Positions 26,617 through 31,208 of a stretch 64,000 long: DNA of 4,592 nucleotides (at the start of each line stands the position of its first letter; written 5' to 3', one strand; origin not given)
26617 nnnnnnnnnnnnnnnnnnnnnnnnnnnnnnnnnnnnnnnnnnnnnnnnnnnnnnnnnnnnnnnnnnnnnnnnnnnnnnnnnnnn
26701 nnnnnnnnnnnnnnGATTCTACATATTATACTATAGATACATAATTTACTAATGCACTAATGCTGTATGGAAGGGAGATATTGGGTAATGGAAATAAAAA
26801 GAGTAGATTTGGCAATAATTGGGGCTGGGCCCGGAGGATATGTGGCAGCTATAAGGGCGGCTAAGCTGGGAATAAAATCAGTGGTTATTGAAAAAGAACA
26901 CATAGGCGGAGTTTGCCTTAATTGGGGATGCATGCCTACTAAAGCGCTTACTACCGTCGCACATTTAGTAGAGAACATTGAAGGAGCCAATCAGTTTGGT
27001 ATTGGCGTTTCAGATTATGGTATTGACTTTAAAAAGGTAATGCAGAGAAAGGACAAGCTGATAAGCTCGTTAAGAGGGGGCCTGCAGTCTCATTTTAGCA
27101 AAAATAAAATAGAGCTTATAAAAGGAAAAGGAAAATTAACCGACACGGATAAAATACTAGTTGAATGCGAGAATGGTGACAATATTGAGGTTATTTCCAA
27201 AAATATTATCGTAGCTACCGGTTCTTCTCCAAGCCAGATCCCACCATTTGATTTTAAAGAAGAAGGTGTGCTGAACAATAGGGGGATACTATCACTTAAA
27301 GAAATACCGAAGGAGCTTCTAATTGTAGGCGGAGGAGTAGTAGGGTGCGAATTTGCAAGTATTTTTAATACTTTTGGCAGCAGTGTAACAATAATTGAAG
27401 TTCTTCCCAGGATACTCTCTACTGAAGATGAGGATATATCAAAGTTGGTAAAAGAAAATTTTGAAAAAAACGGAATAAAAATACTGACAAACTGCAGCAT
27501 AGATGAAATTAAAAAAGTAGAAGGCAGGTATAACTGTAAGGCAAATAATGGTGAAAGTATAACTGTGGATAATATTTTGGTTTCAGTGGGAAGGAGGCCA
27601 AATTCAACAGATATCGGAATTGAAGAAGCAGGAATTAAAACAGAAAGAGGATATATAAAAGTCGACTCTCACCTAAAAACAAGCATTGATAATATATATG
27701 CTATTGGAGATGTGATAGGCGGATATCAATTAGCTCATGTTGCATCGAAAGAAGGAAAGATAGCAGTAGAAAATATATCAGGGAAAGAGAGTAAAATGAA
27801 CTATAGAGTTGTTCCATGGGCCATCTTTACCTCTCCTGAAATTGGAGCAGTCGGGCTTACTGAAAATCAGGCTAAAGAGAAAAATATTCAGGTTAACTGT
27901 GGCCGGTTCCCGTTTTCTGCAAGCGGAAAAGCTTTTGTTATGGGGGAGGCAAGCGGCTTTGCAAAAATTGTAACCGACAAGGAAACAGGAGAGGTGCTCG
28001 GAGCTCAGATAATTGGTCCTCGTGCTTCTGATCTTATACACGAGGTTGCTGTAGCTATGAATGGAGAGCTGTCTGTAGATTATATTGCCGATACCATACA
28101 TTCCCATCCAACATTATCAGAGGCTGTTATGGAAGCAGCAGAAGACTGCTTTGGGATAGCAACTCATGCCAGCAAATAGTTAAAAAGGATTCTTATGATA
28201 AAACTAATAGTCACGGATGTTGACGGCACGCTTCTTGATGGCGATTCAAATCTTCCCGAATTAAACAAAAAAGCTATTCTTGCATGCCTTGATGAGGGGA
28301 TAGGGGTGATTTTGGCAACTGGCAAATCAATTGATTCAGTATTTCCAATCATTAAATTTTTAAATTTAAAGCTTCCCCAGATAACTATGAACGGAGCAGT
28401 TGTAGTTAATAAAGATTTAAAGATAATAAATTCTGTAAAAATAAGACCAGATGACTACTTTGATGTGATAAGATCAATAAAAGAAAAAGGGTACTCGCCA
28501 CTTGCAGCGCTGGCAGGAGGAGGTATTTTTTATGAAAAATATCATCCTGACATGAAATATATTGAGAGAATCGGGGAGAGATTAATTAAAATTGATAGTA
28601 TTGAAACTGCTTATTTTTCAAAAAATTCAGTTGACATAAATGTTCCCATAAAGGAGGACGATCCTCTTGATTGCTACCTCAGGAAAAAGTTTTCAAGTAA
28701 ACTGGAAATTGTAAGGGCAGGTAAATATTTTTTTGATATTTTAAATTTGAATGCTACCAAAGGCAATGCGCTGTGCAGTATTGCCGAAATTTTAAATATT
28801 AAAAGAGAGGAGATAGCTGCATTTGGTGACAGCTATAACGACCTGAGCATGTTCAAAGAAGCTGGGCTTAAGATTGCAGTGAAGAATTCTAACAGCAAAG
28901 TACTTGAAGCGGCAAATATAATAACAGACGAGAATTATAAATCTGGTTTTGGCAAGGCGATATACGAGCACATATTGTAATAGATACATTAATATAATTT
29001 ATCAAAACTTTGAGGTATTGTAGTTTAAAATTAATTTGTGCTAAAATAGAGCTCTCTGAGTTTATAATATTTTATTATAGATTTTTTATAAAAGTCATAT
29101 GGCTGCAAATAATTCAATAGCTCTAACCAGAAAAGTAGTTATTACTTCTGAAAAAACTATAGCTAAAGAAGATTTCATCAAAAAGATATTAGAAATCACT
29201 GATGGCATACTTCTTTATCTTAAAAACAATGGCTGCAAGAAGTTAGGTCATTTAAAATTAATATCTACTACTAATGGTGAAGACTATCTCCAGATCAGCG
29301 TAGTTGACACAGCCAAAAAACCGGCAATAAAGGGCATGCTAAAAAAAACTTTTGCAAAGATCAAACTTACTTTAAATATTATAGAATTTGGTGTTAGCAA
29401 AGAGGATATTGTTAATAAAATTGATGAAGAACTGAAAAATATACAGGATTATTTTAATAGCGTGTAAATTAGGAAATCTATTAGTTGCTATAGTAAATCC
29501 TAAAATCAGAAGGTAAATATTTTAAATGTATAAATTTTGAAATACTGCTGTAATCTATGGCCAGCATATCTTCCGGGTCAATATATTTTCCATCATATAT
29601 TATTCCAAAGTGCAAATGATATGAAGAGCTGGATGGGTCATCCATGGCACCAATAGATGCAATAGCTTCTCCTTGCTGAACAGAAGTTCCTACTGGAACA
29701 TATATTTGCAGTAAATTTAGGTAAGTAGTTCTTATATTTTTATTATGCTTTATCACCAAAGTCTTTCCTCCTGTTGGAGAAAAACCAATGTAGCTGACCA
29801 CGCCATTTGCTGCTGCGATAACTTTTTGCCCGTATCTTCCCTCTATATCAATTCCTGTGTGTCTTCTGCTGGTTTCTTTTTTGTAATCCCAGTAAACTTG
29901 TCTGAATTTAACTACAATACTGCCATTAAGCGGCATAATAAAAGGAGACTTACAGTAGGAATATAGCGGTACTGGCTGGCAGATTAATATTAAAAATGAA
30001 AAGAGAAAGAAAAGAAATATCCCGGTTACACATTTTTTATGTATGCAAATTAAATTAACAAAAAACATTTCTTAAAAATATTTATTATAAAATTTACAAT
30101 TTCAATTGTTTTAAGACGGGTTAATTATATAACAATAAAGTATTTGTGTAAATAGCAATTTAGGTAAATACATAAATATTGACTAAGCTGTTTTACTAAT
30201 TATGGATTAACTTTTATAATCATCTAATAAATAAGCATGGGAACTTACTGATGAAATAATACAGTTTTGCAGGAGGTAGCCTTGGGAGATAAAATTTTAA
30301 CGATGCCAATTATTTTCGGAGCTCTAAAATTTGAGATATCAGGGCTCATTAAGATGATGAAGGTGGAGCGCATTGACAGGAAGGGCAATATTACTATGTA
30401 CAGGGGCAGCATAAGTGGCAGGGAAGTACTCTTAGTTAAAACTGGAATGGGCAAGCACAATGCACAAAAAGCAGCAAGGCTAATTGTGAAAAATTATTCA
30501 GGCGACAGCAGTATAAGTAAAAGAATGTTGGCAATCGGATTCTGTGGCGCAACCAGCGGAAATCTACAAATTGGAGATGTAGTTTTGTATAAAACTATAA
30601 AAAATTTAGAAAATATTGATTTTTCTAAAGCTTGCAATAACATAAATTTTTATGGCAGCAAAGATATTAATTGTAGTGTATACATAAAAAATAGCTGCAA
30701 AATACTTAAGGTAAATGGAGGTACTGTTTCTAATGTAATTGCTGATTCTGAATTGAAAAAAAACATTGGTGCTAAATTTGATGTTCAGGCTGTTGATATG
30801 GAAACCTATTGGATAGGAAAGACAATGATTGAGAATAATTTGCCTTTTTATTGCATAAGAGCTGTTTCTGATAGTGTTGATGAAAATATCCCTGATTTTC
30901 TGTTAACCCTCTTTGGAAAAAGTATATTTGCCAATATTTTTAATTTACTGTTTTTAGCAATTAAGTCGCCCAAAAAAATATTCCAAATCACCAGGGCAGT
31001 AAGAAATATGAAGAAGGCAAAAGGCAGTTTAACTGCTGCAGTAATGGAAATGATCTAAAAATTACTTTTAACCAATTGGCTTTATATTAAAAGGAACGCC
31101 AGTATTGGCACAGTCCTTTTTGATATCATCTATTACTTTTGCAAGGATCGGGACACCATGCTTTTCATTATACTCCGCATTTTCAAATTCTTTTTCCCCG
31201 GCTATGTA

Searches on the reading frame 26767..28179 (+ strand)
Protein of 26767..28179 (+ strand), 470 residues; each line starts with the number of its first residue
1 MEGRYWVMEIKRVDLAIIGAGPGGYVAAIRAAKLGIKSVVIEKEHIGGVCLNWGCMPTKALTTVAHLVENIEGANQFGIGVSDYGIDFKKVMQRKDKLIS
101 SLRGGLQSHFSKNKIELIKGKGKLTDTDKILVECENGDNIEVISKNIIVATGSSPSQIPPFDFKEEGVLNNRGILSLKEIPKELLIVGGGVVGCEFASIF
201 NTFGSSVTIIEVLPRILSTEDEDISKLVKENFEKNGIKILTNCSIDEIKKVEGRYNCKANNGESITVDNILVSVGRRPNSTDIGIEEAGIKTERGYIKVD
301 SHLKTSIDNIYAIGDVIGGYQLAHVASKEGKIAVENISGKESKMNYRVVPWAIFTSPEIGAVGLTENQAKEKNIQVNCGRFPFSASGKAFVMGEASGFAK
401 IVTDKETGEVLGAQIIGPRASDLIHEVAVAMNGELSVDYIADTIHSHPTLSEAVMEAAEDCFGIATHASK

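Call 4: search_protein_families(library=pfam, proteins=[window:26767-28179:+])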
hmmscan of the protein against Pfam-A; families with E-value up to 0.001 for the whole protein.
window:26767-28179:+ (470 aa): 13 families
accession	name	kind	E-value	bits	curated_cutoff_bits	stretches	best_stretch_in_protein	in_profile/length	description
PF07992.20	Pyr_redox_2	-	6.9e-74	249.3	26.1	1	14-330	2-291/291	Pyridine nucleotide-disulphide oxidoreductase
PF02852.28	Pyr_redox_dim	-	3.6e-40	137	25.3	1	349-458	1-110/110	Pyridine nucleotide-disulphide oxidoreductase, dimerisation domain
PF00070.33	Pyr_redox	-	2.9e-25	89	22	1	184-252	2-70/82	Pyridine nucleotide-disulphide oxidoreductase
PF13738.12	Pyr_redox_3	-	1.6e-17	64.1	30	1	17-314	2-305/305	Pyridine nucleotide-disulphide oxidoreductase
PF13450.12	NAD_binding_8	-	6.1e-09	36.5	21.9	1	17-52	1-37/68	NAD(P)-binding Rossmann-like domain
PF01134.28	GIDA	-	8.9e-09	35.3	22.1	1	14-153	1-150/391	Glucose inhibited division protein A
PF03486.20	HI0933_like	-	4.4e-07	30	50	0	14-45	2-33/244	HI0933-like protein Rossmann domain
PF00890.30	FAD_binding_2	-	4.4e-07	29.9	20.4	1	14-48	1-35/414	FAD binding domain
PF12831.13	FAD_oxidored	-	4.1e-06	26.8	27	1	14-54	1-42/416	FAD dependent oxidoreductase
PF01262.27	AlaDh_PNT_C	-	1.3e-05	25.2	23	0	181-221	28-68/214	Alanine dehydrogenase/PNT, C-terminal domain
PF01494.25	FAD_binding_3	-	6.8e-05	22.7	22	0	13-44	2-33/349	FAD binding domain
PF13434.12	Lys_Orn_oxgnase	-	9.9e-05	22.1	21.3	1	129-242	133-248/339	L-lysine 6-monooxygenase/L-ornithine 5-monooxygenase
PF01266.30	DAO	-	0.00051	20.1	27.9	0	14-47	1-35/353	FAD dependent oxidoreductase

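Call 7: search_protein_families(library=ncbifam, proteins=[window:26767-28179:+], max_evalue=0.00001)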
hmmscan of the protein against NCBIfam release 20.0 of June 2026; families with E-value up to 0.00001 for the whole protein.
window:26767-28179:+ (470 aa): 56 families (the best 25 are shown)
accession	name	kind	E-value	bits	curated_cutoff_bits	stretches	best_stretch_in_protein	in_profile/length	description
TIGR01350.1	lipoamide_DH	equivalog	4.7e-171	569.5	408.8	1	13-467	2-460/461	dihydrolipoyl dehydrogenase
NF003585.0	PRK05249.1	equivalog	3.1e-113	378.8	465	1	11-461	5-457/464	Si-specific NAD(P)(+) transhydrogenase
TIGR02053.1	MerA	equivalog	4e-110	369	454.45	1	14-458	2-450/465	mercury(II) reductase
NF004991.0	PRK06370.1-3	subfamily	2.7e-109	366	620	1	12-459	35-485/509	FAD-containing oxidoreductase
NF004947.0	PRK06292.2-5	equivalog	7.2e-103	345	592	1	11-460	2-457/474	dihydrolipoyl dehydrogenase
NF005883.0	PRK07845.1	equivalog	3.3e-102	342.8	479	1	14-459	4-457/466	NAD(P)H-quinone dehydrogenase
NF004945.0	PRK06292.2-3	equivalog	7.2e-101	338.3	494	1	10-455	1-446/457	dihydrolipoyl dehydrogenase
NF004943.0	PRK06292.2-1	equivalog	8.5e-100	334.7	432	1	11-459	2-453/456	dihydrolipoyl dehydrogenase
NF004776.0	PRK06116.1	equivalog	1.2e-97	327.8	480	1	11-453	3-445/450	glutathione-disulfide reductase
NF004992.0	PRK06370.1-4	equivalog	2.1e-97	326.4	629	1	11-454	3-448/459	FAD-containing oxidoreductase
NF004946.0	PRK06292.2-4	subfamily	1.1e-94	317.9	634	1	11-462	2-471/487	dihydrolipoyl dehydrogenase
NF005884.0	PRK07846.1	equivalog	6.8e-91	305.2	501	1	12-457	3-447/454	mycothione reductase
TIGR01424.1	gluta_reduc_2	equivalog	3.5e-86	289.6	606.05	1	14-454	4-442/446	glutathione-disulfide reductase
NF041853.1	hythiocyan_redase_MerA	equivalog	1.9e-83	280.8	650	1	11-454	2-434/440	hypothiocyanous acid reductase MerA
NF040477.1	chlor_oxi_RclA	equivalog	1e-82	278.2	740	1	16-455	7-434/441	reactive chlorine resistance oxidoreductase RclA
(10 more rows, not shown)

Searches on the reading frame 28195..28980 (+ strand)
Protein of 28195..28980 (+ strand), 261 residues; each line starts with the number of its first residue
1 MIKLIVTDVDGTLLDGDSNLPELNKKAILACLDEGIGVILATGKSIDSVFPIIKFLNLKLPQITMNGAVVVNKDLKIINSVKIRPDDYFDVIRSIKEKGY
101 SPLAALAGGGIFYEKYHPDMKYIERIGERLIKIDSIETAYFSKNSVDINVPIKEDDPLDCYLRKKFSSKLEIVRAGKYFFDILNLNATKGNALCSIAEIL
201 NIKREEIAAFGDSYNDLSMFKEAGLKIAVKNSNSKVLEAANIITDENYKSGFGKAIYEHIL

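Call 4: search_protein_families(library=pfam, proteins=[window:28195-28980:+])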
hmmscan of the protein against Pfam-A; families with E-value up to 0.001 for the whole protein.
window:28195-28980:+ (261 aa): 4 families
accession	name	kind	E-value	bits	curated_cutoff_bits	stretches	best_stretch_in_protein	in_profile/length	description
PF08282.18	Hydrolase_3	-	3.1e-52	178.3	20.9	1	5-256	1-255/255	haloacid dehalogenase-like hydrolase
PF05116.19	S6PP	-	4.5e-16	59.6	20.3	2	169-240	146-217/247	Sucrose-6F-phosphate phosphohydrolase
PF00702.32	Hydrolase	-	1.2e-11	45.8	26.4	1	189-224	156-191/191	haloacid dehalogenase-like hydrolase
PF12710.13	HAD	-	0.00013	22.9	27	0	195-221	161-189/189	haloacid dehalogenase-like hydrolase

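Call 7: search_protein_families(library=ncbifam, proteins=[window:28195-28980:+], max_evalue=0.00001)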
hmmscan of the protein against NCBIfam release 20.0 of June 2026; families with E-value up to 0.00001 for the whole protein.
window:28195-28980:+ (261 aa): 28 families (the best 25 are shown)
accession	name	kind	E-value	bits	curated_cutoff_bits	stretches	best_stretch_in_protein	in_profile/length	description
TIGR00099.1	Cof-subfamily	subfamily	3.5e-46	157.9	137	1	4-256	1-256/256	Cof-type HAD-IIB family hydrolase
NF007806.0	PRK10513.1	equivalog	2.7e-30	105.7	273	1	2-261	3-269/270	sugar-phosphatase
TIGR01484.1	HAD-SF-IIB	subfamily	7.4e-28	98.1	41.8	1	4-229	1-221/221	HAD-IIB family hydrolase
NF002245.0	PRK01158.1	equivalog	1.4e-27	96.6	198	2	165-257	135-226/233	phosphoglycolate phosphatase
TIGR01487.1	Pglycolate_arch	equivalog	1.5e-23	83.8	122.75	2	162-252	122-211/215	phosphoglycolate phosphatase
NF007821.0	PRK10530.1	equivalog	7.9e-23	81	274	1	3-261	4-272/272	pyridoxal phosphatase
NF045966.1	YcsE_rel_Pase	equivalog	8.7e-23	81.1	220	1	2-252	2-255/265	YcsE-related riboflavin metabolism phosphatase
TIGR01482.1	SPP-subfamily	subfamily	5e-22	78.6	107.15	1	5-256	1-217/225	sucrose-phosphate phosphatase subfamily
TIGR01486.1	HAD-SF-IIB-MPGP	subfamily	1.9e-20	73.3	164.75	2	4-75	1-72/257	mannosyl-3-phosphoglycerate phosphatase family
TIGR02463.1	MPGP_rel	hypoth_equivalog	6.1e-18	65.4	282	2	4-94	1-90/216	mannosyl-3-phosphoglycerate phosphatase-related protein YedP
NF008213.0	PRK10976.1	equivalog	5.5e-15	55.6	386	1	1-235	1-237/266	sugar/pyridoxal phosphate phosphatase YigL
NF011705.0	PRK15126.1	equivalog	4.4e-14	52.4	336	1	1-234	1-234/272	HMP-PP phosphatase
NF001215.0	PRK00192.1-1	equivalog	1.4e-13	50.7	488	1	5-86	9-89/265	mannosyl-3-phosphoglycerate phosphatase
NF001217.0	PRK00192.1-4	equivalog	2.1e-11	43.8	373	0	4-71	10-76/265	mannosyl-3-phosphoglycerate phosphatase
NF002976.0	PRK03669.1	equivalog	3.3e-11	43.1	315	0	4-72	9-78/271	mannosyl-3-phosphoglycerate phosphatase-related protein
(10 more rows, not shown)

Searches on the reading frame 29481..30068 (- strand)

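Call 6: search_protein_families(library=pfam, proteins=[window:29481-30068:-])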
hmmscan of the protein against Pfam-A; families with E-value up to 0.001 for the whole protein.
window:29481-30068:- (195 aa): 1 family
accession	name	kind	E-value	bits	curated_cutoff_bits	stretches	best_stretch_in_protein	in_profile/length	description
PF01551.29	Peptidase_M23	-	1.6e-23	83.1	28.7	1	69-165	2-96/96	Peptidase family M23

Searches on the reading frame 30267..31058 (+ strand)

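Call 6: search_protein_families(library=pfam, proteins=[window:30267-31058:+])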
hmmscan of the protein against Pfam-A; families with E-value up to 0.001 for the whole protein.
window:30267-31058:+ (263 aa): 1 family
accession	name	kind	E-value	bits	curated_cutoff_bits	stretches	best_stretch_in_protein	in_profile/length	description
PF01048.26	PNP_UDP_1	-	2.2e-18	67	25.1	2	16-111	4-97/233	Phosphorylase superfamily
